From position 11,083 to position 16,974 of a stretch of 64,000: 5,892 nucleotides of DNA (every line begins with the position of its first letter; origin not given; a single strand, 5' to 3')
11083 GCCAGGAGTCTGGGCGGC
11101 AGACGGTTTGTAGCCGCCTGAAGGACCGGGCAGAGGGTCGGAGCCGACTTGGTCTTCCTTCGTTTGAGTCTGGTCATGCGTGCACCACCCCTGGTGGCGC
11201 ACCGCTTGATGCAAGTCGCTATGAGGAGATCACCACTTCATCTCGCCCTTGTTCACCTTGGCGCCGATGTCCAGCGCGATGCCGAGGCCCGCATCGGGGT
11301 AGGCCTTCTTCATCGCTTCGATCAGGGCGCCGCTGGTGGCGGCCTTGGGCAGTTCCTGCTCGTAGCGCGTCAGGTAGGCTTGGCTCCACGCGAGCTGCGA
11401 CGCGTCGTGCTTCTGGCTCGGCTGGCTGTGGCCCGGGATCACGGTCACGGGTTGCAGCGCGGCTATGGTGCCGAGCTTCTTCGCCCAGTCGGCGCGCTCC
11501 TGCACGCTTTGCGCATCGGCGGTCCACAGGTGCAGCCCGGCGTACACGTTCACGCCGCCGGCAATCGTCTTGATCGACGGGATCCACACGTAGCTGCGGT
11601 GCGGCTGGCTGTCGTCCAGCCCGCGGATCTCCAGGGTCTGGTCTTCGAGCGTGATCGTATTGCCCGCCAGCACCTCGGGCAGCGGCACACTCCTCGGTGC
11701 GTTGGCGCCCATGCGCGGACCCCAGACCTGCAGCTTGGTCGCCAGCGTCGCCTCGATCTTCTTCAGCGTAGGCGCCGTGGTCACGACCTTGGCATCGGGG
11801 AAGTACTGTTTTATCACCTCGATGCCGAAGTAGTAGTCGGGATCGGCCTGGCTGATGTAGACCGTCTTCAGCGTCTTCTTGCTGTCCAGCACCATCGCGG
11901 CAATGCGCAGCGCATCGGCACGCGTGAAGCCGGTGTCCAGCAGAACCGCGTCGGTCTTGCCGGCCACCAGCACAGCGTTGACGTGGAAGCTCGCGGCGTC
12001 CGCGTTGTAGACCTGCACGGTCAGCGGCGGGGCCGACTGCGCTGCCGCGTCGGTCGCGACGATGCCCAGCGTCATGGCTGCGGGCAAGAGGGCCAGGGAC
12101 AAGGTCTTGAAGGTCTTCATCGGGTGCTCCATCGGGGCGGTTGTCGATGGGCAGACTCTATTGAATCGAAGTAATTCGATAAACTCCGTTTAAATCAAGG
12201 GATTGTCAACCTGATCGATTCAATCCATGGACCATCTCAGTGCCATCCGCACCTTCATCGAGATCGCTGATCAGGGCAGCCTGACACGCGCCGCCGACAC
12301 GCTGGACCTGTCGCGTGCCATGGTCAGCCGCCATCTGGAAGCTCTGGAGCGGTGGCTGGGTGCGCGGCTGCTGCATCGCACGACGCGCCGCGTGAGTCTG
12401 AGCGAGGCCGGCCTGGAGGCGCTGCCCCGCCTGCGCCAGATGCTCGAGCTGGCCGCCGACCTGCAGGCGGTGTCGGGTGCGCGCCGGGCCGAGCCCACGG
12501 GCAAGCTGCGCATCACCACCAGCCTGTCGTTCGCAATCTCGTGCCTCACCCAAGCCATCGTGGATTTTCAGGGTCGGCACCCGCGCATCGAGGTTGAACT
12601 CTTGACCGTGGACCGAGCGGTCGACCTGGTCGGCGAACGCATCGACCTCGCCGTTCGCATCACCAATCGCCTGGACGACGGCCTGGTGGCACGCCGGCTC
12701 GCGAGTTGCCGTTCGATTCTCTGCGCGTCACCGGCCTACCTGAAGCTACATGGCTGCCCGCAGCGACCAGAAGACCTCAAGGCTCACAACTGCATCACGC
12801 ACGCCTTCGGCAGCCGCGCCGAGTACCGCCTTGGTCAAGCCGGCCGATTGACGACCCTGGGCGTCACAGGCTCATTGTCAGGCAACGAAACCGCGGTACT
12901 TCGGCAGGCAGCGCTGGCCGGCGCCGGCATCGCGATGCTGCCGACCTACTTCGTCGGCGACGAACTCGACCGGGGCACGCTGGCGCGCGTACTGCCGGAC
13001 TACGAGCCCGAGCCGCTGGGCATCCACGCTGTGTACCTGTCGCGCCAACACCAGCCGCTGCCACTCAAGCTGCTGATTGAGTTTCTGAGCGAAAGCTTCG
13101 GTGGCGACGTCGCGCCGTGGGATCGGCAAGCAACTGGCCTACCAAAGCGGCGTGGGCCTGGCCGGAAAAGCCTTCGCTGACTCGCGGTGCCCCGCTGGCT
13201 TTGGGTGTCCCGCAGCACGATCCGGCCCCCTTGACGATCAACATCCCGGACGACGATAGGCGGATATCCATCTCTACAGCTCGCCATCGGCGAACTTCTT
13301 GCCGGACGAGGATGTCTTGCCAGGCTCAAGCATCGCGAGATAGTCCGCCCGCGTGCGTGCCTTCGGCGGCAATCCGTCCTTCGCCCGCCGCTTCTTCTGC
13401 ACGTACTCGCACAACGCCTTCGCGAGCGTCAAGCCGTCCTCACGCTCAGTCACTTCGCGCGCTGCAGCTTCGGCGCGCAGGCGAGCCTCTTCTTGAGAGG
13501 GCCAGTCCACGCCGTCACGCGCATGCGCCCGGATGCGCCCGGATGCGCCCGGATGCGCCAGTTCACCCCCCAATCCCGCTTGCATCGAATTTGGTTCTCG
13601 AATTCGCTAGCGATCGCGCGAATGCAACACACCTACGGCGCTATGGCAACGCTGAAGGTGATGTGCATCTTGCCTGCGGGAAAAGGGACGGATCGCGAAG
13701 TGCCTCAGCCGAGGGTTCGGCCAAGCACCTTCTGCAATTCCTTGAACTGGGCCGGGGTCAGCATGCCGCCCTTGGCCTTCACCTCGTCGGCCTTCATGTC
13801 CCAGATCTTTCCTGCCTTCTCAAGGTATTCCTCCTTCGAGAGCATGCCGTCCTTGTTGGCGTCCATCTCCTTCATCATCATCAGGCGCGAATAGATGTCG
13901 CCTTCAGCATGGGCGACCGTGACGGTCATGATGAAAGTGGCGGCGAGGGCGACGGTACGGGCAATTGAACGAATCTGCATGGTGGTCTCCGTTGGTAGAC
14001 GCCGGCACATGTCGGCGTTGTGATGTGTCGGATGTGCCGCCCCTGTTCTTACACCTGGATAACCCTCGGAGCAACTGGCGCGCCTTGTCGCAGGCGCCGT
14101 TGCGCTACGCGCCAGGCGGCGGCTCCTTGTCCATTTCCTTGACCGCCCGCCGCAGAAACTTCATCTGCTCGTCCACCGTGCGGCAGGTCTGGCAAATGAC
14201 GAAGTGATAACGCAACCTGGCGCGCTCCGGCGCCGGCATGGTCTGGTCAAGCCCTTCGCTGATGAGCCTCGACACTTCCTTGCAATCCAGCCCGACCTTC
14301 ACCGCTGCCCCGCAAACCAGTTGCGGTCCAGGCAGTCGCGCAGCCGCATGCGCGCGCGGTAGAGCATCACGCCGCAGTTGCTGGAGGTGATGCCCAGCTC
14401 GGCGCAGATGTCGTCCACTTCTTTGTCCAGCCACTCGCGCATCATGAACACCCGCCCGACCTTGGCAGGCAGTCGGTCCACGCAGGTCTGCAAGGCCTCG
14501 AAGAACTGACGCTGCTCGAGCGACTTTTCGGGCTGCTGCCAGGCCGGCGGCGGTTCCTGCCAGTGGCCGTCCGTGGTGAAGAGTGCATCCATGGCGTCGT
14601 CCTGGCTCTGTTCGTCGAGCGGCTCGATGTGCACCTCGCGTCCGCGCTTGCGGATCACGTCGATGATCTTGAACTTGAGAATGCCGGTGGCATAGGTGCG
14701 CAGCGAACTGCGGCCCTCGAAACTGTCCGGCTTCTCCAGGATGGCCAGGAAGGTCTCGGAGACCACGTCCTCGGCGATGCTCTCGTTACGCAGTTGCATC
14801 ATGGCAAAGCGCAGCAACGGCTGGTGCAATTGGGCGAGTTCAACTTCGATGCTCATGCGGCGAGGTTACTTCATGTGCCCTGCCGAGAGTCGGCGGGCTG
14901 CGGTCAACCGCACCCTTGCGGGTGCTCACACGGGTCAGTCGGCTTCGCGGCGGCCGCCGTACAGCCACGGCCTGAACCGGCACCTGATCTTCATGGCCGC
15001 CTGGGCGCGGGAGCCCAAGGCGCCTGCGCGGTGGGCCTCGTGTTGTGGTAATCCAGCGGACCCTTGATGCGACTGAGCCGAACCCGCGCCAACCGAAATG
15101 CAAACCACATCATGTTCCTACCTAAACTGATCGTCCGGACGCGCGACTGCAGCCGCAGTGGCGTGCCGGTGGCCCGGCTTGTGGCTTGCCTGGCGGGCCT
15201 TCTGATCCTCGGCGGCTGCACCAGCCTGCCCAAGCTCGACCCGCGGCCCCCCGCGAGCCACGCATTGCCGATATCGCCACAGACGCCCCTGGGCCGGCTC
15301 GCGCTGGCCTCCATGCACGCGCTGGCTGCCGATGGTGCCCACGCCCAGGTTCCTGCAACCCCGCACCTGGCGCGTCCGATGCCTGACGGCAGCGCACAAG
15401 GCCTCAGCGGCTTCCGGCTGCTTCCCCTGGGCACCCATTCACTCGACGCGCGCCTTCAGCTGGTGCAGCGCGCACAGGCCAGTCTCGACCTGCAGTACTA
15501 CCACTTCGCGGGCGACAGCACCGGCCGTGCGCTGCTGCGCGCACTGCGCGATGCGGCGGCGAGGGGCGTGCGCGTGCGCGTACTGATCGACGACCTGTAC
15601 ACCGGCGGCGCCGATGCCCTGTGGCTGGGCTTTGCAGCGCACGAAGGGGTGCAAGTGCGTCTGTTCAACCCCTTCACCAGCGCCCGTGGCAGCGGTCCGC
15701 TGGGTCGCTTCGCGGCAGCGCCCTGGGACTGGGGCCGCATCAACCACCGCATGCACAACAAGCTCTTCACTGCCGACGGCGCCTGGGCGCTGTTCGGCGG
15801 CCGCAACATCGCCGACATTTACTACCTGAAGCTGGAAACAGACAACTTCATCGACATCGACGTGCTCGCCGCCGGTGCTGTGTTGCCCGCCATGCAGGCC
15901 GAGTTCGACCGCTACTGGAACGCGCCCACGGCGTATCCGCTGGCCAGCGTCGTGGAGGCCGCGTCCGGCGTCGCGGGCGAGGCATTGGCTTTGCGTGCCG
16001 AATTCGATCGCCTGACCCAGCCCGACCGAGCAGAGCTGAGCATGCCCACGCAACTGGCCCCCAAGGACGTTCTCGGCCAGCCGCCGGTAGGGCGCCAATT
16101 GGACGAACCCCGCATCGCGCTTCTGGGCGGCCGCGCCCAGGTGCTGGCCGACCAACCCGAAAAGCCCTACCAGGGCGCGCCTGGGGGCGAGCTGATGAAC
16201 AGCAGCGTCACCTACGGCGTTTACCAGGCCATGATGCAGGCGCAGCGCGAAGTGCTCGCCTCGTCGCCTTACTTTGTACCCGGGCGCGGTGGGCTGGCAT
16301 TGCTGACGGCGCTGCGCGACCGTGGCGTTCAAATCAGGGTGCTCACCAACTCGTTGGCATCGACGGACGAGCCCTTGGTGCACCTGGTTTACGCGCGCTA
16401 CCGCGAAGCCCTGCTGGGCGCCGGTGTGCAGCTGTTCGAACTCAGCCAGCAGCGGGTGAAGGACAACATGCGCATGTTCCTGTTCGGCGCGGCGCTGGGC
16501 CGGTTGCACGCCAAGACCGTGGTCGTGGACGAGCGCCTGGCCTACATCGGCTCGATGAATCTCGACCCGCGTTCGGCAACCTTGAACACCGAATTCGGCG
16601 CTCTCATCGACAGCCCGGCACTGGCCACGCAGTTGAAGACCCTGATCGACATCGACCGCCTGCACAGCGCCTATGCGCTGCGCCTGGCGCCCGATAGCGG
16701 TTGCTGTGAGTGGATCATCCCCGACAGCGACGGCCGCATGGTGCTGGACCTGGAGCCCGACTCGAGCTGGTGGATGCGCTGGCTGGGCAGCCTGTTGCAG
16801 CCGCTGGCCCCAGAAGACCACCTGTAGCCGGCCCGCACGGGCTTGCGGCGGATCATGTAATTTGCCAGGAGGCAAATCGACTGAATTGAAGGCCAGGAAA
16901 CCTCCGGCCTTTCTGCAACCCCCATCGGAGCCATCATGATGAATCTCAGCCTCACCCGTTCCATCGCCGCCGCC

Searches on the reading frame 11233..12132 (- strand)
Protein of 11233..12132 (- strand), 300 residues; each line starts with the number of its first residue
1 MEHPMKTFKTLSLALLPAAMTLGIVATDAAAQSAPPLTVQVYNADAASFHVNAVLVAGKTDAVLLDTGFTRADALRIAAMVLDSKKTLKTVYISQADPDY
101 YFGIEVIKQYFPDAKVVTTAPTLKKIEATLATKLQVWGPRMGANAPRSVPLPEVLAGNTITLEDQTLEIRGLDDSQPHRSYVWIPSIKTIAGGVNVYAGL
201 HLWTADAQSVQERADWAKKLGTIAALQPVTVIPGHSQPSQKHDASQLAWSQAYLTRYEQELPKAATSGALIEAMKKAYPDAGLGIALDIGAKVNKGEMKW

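Call 37: search_protein_families(library=pfam, proteins=[window:11233-12132:-], max_evalue=0.00001)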
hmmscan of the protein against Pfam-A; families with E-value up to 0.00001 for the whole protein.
window:11233-12132:- (300 aa): 1 family
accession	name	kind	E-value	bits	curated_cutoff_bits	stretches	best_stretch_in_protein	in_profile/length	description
PF00753.33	Lactamase_B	-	8.4e-06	26.3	22.7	0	50-235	5-196/196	Metallo-beta-lactamase superfamily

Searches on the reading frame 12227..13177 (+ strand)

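Call 37: search_protein_families(library=pfam, proteins=[window:12227-13177:+], max_evalue=0.00001)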
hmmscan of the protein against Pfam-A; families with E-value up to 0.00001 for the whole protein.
window:12227-13177:+ (317 aa): 2 families
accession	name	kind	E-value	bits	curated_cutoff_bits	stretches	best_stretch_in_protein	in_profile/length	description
PF03466.25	LysR_substrate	-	3.5e-41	141.3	28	1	88-291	2-208/209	LysR substrate binding domain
PF00126.33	HTH_1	-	1.4e-19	70.2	26.6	1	5-62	2-59/60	Bacterial regulatory helix-turn-helix protein, lysR family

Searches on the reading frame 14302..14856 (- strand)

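Call 38: search_protein_families(library=pfam, proteins=[window:14302-14856:-], max_evalue=0.00001)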
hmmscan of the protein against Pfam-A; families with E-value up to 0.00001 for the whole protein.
window:14302-14856:- (185 aa): 2 families
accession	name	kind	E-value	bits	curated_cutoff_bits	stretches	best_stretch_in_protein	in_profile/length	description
PF04542.20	Sigma70_r2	-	9.6e-14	51.4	24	1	9-73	4-70/71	Sigma-70 region 2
PF08281.18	Sigma70_r4_2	-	2.8e-12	46.5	25.7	1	120-172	2-54/54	Sigma-70, region 4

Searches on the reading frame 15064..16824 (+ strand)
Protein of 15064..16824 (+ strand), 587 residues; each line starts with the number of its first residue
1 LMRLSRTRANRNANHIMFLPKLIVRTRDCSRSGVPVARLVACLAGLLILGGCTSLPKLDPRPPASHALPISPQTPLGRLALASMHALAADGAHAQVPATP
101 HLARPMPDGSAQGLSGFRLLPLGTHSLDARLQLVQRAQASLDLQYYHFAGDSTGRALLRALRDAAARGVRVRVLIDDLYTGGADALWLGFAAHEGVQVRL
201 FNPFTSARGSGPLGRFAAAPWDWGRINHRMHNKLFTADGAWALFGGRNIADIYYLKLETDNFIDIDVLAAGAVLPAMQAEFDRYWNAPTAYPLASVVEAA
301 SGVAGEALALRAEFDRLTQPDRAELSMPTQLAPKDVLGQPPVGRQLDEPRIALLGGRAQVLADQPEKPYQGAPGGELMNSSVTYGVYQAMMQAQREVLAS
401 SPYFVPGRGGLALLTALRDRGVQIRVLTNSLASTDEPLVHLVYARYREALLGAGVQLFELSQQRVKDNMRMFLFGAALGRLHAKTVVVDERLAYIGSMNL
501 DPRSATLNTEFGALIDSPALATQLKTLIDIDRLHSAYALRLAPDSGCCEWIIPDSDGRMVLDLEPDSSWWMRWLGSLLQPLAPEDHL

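Call 38: search_protein_families(library=pfam, proteins=[window:15064-16824:+], max_evalue=0.00001)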
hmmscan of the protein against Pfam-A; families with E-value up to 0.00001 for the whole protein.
window:15064-16824:+ (587 aa): 2 families
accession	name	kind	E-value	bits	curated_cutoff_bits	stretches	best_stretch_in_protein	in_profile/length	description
PF13091.12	PLDc_2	-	1.4e-36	125.7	27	2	388-526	3-126/132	PLD-like domain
PF00614.28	PLDc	-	1.2e-10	41.3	21.9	1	478-504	2-28/28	Phospholipase D Active site motif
